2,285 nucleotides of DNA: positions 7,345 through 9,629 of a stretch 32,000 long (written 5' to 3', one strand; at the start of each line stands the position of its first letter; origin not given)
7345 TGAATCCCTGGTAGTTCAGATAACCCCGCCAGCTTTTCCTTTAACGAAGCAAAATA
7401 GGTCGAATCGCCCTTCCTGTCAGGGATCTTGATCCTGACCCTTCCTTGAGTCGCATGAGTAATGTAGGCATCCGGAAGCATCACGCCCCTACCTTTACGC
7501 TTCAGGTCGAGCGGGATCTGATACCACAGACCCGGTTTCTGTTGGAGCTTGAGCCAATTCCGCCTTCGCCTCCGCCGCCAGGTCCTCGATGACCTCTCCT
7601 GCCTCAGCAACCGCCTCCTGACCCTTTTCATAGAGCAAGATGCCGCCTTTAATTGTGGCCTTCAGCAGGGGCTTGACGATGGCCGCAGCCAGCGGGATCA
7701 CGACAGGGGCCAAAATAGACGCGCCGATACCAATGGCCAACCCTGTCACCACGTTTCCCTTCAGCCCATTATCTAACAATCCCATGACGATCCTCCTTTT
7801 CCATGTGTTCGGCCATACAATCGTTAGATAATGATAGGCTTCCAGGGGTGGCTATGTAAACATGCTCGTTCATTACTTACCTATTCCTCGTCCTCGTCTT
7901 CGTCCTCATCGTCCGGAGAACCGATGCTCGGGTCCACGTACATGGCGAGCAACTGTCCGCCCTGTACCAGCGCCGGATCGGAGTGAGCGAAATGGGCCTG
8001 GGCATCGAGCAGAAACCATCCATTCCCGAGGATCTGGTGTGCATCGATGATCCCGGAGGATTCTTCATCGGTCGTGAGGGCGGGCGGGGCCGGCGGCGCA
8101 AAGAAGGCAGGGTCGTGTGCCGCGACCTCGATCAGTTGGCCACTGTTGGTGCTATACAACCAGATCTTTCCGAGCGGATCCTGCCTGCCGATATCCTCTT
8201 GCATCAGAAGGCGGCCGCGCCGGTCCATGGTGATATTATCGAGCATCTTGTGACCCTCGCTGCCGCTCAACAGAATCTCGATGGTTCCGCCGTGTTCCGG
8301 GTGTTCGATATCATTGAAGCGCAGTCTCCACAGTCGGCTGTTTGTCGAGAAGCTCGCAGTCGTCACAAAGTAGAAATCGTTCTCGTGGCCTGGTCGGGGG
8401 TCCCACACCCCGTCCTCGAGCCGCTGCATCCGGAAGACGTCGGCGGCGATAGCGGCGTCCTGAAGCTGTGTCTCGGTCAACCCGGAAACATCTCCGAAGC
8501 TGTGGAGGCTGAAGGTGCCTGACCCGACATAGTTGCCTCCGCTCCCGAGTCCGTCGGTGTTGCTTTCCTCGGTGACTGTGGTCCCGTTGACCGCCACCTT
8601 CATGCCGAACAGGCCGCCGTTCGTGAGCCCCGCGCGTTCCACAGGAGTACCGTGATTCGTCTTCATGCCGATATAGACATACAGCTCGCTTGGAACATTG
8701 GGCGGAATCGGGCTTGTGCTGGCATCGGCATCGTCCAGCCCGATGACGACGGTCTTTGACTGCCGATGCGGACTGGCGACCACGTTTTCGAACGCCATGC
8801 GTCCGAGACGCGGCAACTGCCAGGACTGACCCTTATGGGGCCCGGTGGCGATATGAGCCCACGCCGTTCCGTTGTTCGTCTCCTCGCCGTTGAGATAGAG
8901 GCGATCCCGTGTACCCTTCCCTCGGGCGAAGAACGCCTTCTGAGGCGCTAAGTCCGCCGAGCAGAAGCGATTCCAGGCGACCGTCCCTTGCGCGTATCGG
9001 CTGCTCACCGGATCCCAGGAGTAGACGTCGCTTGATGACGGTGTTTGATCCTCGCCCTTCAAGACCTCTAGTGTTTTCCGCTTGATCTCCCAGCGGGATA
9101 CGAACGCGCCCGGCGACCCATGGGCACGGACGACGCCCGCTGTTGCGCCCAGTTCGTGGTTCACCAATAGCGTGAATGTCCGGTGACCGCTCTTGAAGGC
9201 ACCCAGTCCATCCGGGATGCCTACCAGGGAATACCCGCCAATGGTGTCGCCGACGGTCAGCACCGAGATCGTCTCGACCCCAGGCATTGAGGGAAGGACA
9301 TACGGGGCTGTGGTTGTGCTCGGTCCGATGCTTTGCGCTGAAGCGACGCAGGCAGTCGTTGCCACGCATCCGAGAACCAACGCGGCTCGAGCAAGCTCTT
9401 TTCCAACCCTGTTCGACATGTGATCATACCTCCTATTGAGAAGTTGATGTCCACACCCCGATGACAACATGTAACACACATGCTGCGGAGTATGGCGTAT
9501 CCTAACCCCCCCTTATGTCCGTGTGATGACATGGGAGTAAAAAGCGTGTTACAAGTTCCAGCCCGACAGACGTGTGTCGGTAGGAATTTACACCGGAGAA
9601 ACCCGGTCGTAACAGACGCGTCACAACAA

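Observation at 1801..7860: Candidate undescribed membrane module: DUF5132-like protein, CxxC-less HMA-like/TM protein, 22-mer repeat protein and an HMA-fused P2-type ATPase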

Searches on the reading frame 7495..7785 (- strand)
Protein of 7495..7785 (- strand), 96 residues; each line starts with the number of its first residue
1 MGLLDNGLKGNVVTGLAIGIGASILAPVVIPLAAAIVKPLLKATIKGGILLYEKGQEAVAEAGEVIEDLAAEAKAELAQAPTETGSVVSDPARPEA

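Call 3: search_protein_families(library=pfam, proteins=[window:7495-7785:-], max_evalue=0.01)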
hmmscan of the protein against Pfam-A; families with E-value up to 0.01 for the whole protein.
window:7495-7785:- (96 aa): 1 family
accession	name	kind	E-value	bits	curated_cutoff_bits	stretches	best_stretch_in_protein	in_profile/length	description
PF17195.9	DUF5132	-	8.9e-16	58.1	25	1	36-78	1-43/47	Protein of unknown function (DUF5132)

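Call 4: search_protein_families(library=ncbifam, proteins=[window:7495-7785:-], max_evalue=0.01)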
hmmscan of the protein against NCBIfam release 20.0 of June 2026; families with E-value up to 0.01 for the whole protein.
window:7495-7785:- (96 aa): 0 families

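Call 54: find_homologous_proteins(query=window:7495-7785:-, max_evalue=0.001)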
Query window:7495-7785:- (96 aa): 401 proteins with E <= 0.001 among 418 candidates; the best 120 are listed.
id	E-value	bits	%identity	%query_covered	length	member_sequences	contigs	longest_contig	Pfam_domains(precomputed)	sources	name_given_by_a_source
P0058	1.8e-47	177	97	100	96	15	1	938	PF17195.10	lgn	-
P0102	3.3e-41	157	87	99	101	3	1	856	PF17195.10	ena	-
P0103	8.3e-41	156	83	99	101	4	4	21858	PF17195.10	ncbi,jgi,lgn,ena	-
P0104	4.4e-39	150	83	99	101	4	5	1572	PF17195.10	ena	-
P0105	3.2e-36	141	80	98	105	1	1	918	PF17195.10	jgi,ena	-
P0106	9.8e-32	127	73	94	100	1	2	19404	PF17195.10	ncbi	-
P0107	3.2e-31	125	72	94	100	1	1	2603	PF17195.10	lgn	-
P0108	4.2e-31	125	68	100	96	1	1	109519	PF17195.10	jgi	jgi:Protein of unknown function (DUF5132)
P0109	1.4e-30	123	70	97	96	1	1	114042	PF17195.10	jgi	-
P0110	1.7e-30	123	67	98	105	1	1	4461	PF17195.10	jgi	jgi:hypothetical protein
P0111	8.5e-30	121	71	91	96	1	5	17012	PF17195.10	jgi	jgi:hypothetical protein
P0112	9.7e-30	120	77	72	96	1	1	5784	PF17195.10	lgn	-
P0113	1.3e-29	120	72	82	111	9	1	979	PF17195.10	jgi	-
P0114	1.4e-29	120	66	100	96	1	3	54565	PF17195.10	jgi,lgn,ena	-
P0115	1.5e-29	120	70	88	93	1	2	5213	PF17195.10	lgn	-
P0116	2.7e-29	119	70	72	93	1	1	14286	PF17195.10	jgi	jgi:hypothetical protein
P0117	2.8e-29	119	71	91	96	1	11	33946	PF17195.10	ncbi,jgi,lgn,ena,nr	ncbi:MAG TPA: DUF5132 domain-containing protein [Nitrospiria bacterium]|jgi:hypothetical protein|nr:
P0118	2.8e-29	119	70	91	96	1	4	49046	PF17195.10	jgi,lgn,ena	-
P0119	2.8e-29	119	65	93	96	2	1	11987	PF17195.10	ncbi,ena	-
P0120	9.0e-29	117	65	100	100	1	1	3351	PF17195.10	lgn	-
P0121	1.0e-28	117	65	97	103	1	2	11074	PF17195.10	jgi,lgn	jgi:hypothetical protein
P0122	1.1e-28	117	68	72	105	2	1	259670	PF17195.10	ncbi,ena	-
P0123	1.3e-28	117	65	99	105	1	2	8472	PF17195.10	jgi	jgi:hypothetical protein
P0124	1.3e-28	117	61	100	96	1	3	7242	PF17195.10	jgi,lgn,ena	-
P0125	1.4e-28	117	75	83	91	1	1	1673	PF17195.10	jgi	jgi:hypothetical protein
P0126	1.4e-28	117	64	94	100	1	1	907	PF17195.10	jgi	jgi:hypothetical protein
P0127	1.5e-28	117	69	88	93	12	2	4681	PF17195.10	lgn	-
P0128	1.7e-28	116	70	72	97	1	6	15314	PF17195.10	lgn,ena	-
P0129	2.0e-28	116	63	97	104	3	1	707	PF17195.10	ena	-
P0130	2.2e-28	116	65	88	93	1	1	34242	PF17195.10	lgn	-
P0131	2.3e-28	116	65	99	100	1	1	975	PF17195.10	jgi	jgi:hypothetical protein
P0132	2.6e-28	116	71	85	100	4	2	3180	PF17195.10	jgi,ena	-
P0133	2.6e-28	116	71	85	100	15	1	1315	PF17195.10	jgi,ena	jgi:hypothetical protein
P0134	2.8e-28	116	68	82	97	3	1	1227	PF17195.10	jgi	jgi:galactitol-specific phosphotransferase system IIC component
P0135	3.1e-28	116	70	86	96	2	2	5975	PF17195.10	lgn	-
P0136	3.2e-28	116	62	98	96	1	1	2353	PF17195.10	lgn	-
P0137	3.6e-28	115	64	95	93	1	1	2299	PF17195.10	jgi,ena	-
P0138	4.0e-28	115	67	89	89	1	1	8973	PF17195.10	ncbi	ncbi:MAG: DUF5132 domain-containing protein [Thermodesulfovibrionales bacterium]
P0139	4.2e-28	115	66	93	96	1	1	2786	PF17195.10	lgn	-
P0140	4.3e-28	115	65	99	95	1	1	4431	PF17195.10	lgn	-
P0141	4.8e-28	115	69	90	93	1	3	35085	PF17195.10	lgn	-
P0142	4.8e-28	115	63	100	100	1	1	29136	PF17195.10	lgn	-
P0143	5.8e-28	115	66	93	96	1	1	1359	PF17195.10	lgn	-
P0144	6.2e-28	115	76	83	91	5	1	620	PF17195.10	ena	-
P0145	7.7e-28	114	73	83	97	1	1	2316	PF17195.10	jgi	jgi:hypothetical protein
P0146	7.7e-28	114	65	93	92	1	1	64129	PF17195.10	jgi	jgi:hypothetical protein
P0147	7.9e-28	114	73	83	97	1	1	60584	PF17195.10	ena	-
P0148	8.1e-28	114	73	83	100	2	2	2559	PF17195.10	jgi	jgi:hypothetical protein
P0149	8.3e-28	114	71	83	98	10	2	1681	PF17195.10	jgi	jgi:hypothetical protein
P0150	8.7e-28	114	73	83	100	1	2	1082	PF17195.10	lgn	-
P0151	8.9e-28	114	70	83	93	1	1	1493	PF17195.10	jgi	jgi:hypothetical protein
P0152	9.9e-28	114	63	90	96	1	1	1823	PF17195.10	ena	-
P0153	1.0e-27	114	70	88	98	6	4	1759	PF17195.10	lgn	-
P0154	1.0e-27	114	72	72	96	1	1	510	PF17195.10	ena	-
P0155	1.1e-27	114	65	88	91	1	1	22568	PF17195.10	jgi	jgi:hypothetical protein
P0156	1.1e-27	114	72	72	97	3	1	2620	PF17195.10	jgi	jgi:peptide subunit release factor 1 (eRF1)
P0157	1.3e-27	114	76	83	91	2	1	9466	PF17195.10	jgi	jgi:hypothetical protein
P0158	1.3e-27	114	62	98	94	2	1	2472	PF17195.10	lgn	-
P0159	1.4e-27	113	66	94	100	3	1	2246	PF17195.10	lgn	-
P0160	1.5e-27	113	72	72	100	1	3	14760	PF17195.10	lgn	-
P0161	1.5e-27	113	72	72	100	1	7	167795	PF17195.10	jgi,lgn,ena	jgi:F0F1-type ATP synthase membrane subunit b/b'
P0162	1.5e-27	113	72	72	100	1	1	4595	PF17195.10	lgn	-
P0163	1.7e-27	113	74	80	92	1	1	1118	PF17195.10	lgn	-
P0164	1.9e-27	113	60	97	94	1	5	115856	PF17195.10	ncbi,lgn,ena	-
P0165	1.9e-27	113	68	72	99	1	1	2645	PF17195.10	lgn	-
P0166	2.2e-27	113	66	91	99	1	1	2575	PF17195.10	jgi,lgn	jgi:hypothetical protein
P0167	2.3e-27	113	61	100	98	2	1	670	PF17195.10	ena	-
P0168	2.4e-27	113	70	80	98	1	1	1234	PF17195.10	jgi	jgi:hypothetical protein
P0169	2.4e-27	113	69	88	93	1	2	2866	PF17195.10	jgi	jgi:hypothetical protein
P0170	2.4e-27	113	69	90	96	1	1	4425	PF17195.10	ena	-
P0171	2.5e-27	113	70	80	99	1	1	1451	PF17195.10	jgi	-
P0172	2.5e-27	113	73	80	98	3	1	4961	PF17195.10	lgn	-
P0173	2.5e-27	113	69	83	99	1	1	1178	PF17195.10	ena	-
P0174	2.8e-27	112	70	83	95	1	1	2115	PF17195.10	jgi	jgi:hypothetical protein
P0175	2.9e-27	112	67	85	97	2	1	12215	PF17195.10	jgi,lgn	jgi:hypothetical protein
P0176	3.0e-27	112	64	88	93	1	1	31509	PF17195.10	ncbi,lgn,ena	-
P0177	3.1e-27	112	72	72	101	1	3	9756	PF17195.10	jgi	jgi:hypothetical protein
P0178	3.1e-27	112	73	80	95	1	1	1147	PF17195.10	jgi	-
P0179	3.3e-27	112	68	88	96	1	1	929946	PF17195.10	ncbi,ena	-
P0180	3.8e-27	112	71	82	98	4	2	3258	PF17195.10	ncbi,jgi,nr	ncbi:MAG: DUF5132 domain-containing protein [Desulfobacterota bacterium]|jgi:hypothetical protein|nr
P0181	4.2e-27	112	62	85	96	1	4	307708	PF17195.10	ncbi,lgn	-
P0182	4.4e-27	112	60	95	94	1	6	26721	PF17195.10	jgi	jgi:capsid protein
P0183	5.3e-27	112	63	96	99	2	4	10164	PF17195.10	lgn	-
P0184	5.4e-27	112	63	95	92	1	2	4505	PF17195.10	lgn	-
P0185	6.4e-27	111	62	90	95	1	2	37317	PF17195.10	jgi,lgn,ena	-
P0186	6.6e-27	111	67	92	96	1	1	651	PF17195.10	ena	-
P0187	6.6e-27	111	62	97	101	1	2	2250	PF17195.10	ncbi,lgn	-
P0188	6.9e-27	111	64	72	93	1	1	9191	PF17195.10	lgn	-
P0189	6.9e-27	111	61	100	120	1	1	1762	PF17195.10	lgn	-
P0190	7.7e-27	111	74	83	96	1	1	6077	PF17195.10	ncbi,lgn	-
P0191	7.9e-27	111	63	99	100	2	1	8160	PF17195.10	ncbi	-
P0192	8.0e-27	111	70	83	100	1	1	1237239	PF17195.10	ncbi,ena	-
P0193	8.0e-27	111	66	86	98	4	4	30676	PF17195.10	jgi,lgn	jgi:hypothetical protein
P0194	8.0e-27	111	70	72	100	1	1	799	PF17195.10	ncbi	-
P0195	8.1e-27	111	68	82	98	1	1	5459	PF17195.10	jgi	jgi:hypothetical protein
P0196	8.2e-27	111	71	80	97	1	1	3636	PF17195.10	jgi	jgi:hypothetical protein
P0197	8.7e-27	111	67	86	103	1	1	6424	PF17195.10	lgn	-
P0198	8.9e-27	111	70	72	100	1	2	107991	PF17195.10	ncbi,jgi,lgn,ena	-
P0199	1.1e-26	111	74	83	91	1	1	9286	PF17195.10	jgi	jgi:Protein of unknown function (DUF5132)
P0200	1.2e-26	110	73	77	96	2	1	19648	PF17195.10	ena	-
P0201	1.2e-26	110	66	93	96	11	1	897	PF17195.10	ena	-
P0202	1.3e-26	110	65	99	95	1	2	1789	PF17195.10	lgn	-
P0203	1.3e-26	110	65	100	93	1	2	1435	PF17195.10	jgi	jgi:hypothetical protein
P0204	1.4e-26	110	68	80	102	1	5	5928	PF17195.10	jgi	jgi:hypothetical protein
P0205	1.5e-26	110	70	86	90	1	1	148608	PF17195.10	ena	-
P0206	1.7e-26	110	66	83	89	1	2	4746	PF17195.10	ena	-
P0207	1.7e-26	110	59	99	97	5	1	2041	PF17195.10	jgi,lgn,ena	-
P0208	1.8e-26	110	65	90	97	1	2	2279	PF17195.10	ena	-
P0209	1.8e-26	110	69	86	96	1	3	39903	PF17195.10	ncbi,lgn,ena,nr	ncbi:MAG: DUF5132 domain-containing protein [Nitrospiraceae bacterium]|nr:DUF5132 domain-containing 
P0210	2.1e-26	110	73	83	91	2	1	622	PF17195.10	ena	-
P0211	2.4e-26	109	64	93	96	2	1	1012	PF17195.10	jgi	jgi:hypothetical protein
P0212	2.4e-26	109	65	100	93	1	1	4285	PF17195.10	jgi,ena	jgi:hypothetical protein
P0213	2.4e-26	109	62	99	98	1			PF17195.10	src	-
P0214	2.5e-26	109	57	100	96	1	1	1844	PF17195.10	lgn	-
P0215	2.5e-26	109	69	83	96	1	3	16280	PF17195.10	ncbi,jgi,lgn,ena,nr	ncbi:MAG TPA: DUF5132 domain-containing protein [Thermodesulfovibrionales bacterium]|nr:DUF5132 doma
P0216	2.7e-26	109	65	71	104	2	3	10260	PF17195.10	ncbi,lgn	-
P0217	2.7e-26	109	67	90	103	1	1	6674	PF17195.10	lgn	-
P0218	2.8e-26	109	64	86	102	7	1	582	PF17195.10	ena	-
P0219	3.0e-26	109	62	99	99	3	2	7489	PF17195.10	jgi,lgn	jgi:hypothetical protein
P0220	3.0e-26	109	64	93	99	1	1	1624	PF17195.10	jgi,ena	-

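Call 77: predict_structure(alignment_id=A2)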
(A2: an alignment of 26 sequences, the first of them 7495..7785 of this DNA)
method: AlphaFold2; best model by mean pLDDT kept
length: 96 residues; sequences in the alignment: 26
mean_pLDDT: 69.7   pTM: 0.31
mean pLDDT of the five models: 69.7, 69.2, 67.8, 67.2, 62.1
residues with pLDDT >= 90: 0; 70-90: 67; 50-70: 14; < 50: 15
segments of 3 or more residues with pLDDT < 50: 82-96
pLDDT, mean of each block of 10 residues (from residue 1): 64 82 85 81 75 74 74 67 44 39
secondary structure, 60 per line:
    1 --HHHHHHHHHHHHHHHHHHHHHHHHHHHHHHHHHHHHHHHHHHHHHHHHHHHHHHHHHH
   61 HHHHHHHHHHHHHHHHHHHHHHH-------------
elements in order: H3-83

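Call 96: search_dna_similar(query=window:7495-7785:-, collection=plasmids, mode=protein, max_evalue=1, max_rows=40)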
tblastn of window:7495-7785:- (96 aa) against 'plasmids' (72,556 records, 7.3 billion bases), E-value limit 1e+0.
Records with a match: 2; places in all: 3; records where one place covers at least 80% of the query: 0.
Best place of each record, by identity: <60% 2.
By first word of the organism name: Sinorhizobium 1; Microvirga 1.
By predicted mobility (MOB-suite, as given by PLSDB): non-mobilizable 2.
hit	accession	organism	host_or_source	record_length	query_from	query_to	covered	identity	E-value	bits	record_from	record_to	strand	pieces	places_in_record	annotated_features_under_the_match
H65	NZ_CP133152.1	Sinorhizobium chiapasense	Acaciella angustissima,cell culture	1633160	1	68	71%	45.6%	2e-6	51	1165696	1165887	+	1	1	none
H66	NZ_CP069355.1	Microvirga sp. VF16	Vachellia farnesiana,Cell culture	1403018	1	64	67%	43.1%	8e-4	44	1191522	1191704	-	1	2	none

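Call 98: get_annotated_region(hit=H65, flank=9000)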
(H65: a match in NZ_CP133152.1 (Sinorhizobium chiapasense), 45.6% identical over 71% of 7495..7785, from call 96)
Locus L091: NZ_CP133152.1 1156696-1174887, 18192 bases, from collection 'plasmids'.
description: Sinorhizobium chiapasense strain ITTG S70 plasmid pSchITTGS70d, complete sequence
organism: Sinorhizobium chiapasense (NCBI taxid 501572)
taxonomy: Bacteria; Pseudomonadota; Alphaproteobacteria; Hyphomicrobiales; Rhizobiaceae; Sinorhizobium; Sinorhizobium chiapasense
host: -; source: Acaciella angustissima,cell culture; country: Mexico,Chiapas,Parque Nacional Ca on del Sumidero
typing (MOB-suite, as given by PLSDB): non-mobilizable
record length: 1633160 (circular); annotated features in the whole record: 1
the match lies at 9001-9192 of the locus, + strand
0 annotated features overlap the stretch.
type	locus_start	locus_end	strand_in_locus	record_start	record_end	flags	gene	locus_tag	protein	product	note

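Call 100: search_protein_families(library=pfam, proteins=[L091:8875-9342:+, L091:9387-9824:+, L091:9953-10345:+, L091:10528-11034:+, L091:11452-12624:-, L091:12895-13566:+, L091:14860-16698:-, L091:7752-8318:+, L091:6450-7484:-, L091:13287-14078:+], max_evalue=0.001)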
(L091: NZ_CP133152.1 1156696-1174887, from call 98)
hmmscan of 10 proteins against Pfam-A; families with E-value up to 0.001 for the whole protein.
L091:8875-9342:+ (155 aa): 1 family
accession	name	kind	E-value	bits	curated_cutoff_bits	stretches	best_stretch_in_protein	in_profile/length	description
PF17195.9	DUF5132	-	2.1e-11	44.1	25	1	74-118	1-45/47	Protein of unknown function (DUF5132)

L091:9387-9824:+ (145 aa): 0 families

L091:9953-10345:+ (130 aa): 1 family
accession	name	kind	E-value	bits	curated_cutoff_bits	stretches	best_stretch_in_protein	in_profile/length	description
PF24220.1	DUF7439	-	0.00054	20.4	27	0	58-96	17-55/75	Family of unknown function (DUF7439)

L091:10528-11034:+ (168 aa): 0 families

L091:11452-12624:- (390 aa): 0 families

L091:12895-13566:+ (223 aa): 11 families
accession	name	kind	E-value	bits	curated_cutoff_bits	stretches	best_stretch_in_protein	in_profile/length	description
PF01344.31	Kelch_1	-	1.9e-30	104.5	20.1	2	141-186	1-46/46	Kelch motif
PF13964.12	Kelch_6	-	3.5e-19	68.5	25.3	2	141-189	1-50/50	Kelch motif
PF24681.1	Kelch_KLHDC2_KLHL20_DRC7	-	1.2e-18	67.7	50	1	70-206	79-221/221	KLHDC2/KLHL20/DRC7 Kelch-repeats domain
PF07646.21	Kelch_2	-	4.2e-18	64.7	21.3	2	141-186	1-48/48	Kelch motif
PF25210.1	Kelch_FKB95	-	3.3e-16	60.2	70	2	89-180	30-121/268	FKB95, Kelch-repeats domain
PF13415.12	Kelch_3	-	1.4e-14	54.2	22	1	152-196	2-47/48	Galactose oxidase, central domain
PF13418.12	Kelch_4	-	1.5e-13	50.9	21.6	1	141-187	1-49/49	Galactose oxidase, central domain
PF24996.1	NANM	-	7.1e-11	42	45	1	78-161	39-126/350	N-acetylneuraminate epimerase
PF24981.1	Beta-prop_ATRN-LZTR1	-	1.5e-10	41.2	50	1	125-206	185-279/289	Attractin/LZTR1 beta-propeller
PF13854.13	Kelch_HCF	-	0.00024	20.9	113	0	138-206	14-84/345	Host cell factor, Kelch-repeats domain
PF02001.22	DUF134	-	0.00085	20.3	27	0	140-160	73-94/98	Protein of unknown function DUF134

L091:14860-16698:- (612 aa): 3 families
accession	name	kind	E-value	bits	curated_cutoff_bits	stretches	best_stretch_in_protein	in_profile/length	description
PF24179.1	NTE_Ploop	-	2e-25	90.3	27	1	152-306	3-162/223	Neuropathy Target Esterase family P-loop like domain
PF01734.28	Patatin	-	1.1e-23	84.9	27.7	1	324-481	3-189/191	Patatin-like phospholipase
PF00027.35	cNMP_binding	-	7.2e-20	71.2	27.5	1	36-118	2-87/89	Cyclic nucleotide-binding domain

L091:7752-8318:+ (188 aa): 0 families

L091:6450-7484:- (344 aa): 2 families
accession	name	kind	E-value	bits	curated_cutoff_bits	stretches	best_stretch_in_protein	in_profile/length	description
PF02371.22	Transposase_20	-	3.2e-20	72.7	21.3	1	216-291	3-78/87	Transposase IS116/IS110/IS902 family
PF01548.23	DEDD_Tnp_IS110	-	2.4e-15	57.1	29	1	7-150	2-151/155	Transposase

L091:13287-14078:+ (263 aa): 0 families

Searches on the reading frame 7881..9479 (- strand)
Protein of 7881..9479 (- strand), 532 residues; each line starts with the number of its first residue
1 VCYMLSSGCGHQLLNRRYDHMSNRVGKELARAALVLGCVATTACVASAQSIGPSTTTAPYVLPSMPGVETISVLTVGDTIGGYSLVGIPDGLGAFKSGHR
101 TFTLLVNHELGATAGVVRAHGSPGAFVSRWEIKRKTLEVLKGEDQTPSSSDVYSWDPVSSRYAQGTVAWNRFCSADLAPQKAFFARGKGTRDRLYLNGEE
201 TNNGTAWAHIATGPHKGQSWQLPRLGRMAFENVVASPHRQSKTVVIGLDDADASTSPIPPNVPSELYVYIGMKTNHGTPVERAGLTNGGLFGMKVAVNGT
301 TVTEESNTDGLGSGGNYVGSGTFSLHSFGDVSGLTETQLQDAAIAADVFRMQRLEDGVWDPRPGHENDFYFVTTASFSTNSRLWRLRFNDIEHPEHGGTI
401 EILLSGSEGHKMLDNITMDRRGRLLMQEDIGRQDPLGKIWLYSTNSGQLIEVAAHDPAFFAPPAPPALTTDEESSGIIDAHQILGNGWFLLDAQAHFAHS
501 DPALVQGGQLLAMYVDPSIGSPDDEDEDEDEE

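Call 3: search_protein_families(library=pfam, proteins=[window:7881-9479:-], max_evalue=0.01)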
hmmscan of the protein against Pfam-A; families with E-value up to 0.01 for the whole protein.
window:7881-9479:- (532 aa): 1 family
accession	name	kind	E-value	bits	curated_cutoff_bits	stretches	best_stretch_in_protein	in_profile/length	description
PF05787.19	PhoX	-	4.2e-06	26.6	24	0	347-456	336-471/515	Alkaline phosphatase PhoX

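Call 4: search_protein_families(library=ncbifam, proteins=[window:7881-9479:-], max_evalue=0.01)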
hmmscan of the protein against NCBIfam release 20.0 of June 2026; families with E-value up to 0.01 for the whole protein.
window:7881-9479:- (532 aa): 0 families
